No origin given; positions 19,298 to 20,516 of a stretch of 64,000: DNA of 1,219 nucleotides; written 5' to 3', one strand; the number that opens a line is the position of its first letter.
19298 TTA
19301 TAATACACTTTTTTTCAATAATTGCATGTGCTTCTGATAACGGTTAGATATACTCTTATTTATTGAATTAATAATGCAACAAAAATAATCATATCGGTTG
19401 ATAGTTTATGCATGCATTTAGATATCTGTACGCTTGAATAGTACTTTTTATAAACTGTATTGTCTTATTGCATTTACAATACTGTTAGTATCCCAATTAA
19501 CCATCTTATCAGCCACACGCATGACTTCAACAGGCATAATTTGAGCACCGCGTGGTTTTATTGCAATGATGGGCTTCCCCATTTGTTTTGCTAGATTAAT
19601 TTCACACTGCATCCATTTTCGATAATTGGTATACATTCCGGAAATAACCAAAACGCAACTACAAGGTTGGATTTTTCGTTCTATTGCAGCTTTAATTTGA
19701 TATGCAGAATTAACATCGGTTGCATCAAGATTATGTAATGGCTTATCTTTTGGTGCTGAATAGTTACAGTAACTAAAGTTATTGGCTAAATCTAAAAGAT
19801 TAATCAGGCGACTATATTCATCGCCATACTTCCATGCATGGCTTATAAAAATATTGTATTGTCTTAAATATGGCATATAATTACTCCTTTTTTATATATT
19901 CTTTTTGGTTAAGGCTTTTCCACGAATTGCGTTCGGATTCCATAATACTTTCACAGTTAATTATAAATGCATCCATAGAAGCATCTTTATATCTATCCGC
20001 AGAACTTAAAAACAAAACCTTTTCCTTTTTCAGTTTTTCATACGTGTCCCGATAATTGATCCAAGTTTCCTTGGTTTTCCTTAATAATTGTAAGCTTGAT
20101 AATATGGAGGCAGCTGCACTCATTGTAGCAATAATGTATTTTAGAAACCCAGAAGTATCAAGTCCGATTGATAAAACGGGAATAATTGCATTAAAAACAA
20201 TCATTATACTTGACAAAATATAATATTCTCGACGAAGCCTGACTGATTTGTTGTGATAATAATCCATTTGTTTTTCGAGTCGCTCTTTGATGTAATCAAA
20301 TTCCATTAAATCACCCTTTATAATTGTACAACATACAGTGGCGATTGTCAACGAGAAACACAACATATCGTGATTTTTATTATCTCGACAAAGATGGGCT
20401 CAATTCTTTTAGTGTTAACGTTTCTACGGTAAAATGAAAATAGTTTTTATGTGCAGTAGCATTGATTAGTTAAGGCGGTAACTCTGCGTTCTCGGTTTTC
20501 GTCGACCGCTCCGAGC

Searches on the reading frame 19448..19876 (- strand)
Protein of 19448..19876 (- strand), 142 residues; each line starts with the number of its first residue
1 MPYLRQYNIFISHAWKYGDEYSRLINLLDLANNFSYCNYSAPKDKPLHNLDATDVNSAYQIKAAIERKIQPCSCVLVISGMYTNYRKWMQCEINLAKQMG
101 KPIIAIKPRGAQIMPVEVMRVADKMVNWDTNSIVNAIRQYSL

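Call 12: search_protein_families(library=pfam, proteins=[window:19448-19876:-], max_evalue=0.01)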
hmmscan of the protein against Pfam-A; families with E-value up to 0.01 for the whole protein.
window:19448-19876:- (142 aa): 2 families
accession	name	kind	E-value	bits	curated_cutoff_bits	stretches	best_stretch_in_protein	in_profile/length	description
PF08937.16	ThsB_TIR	-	7.7e-15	55.6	21.2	1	10-111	1-98/100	Thoeris protein ThsB, TIR-like domain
PF13676.11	TIR_2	-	0.00023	22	28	1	9-109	1-92/122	TIR domain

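Call 13: search_protein_families(library=ncbifam, proteins=[window:19448-19876:-], max_evalue=0.01)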
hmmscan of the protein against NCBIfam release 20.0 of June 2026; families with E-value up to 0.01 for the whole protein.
window:19448-19876:- (142 aa): 0 families

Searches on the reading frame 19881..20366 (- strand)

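Call 12: search_protein_families(library=pfam, proteins=[window:19881-20366:-], max_evalue=0.01)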
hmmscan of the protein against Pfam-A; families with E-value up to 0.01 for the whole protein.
window:19881-20366:- (161 aa): 2 families
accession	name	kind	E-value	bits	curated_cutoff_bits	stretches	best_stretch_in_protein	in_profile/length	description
PF14015.11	DUF4231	-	8.1e-21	74.8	24.7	1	33-129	2-98/103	Protein of unknown function (DUF4231)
PF18181.6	SLATT_1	-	3.5e-13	50.1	26.3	1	25-149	1-122/122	SMODS and SLOG-associating 2TM effector domain 1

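Call 13: search_protein_families(library=ncbifam, proteins=[window:19881-20366:-], max_evalue=0.01)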
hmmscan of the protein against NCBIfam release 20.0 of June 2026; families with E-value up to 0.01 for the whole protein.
window:19881-20366:- (161 aa): 3 families
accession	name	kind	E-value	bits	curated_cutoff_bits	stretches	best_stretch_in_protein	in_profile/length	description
NF033634.1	SLATT_1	domain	7e-29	100.5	41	1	25-151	1-130/132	SLATT domain-containing protein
NF033632.1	SLATT_4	domain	0.00011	22.1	55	1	38-112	17-93/154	SLATT domain-containing protein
NF033610.1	SLATT_3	domain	0.00098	19.2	45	1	41-154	12-137/170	SLATT domain-containing protein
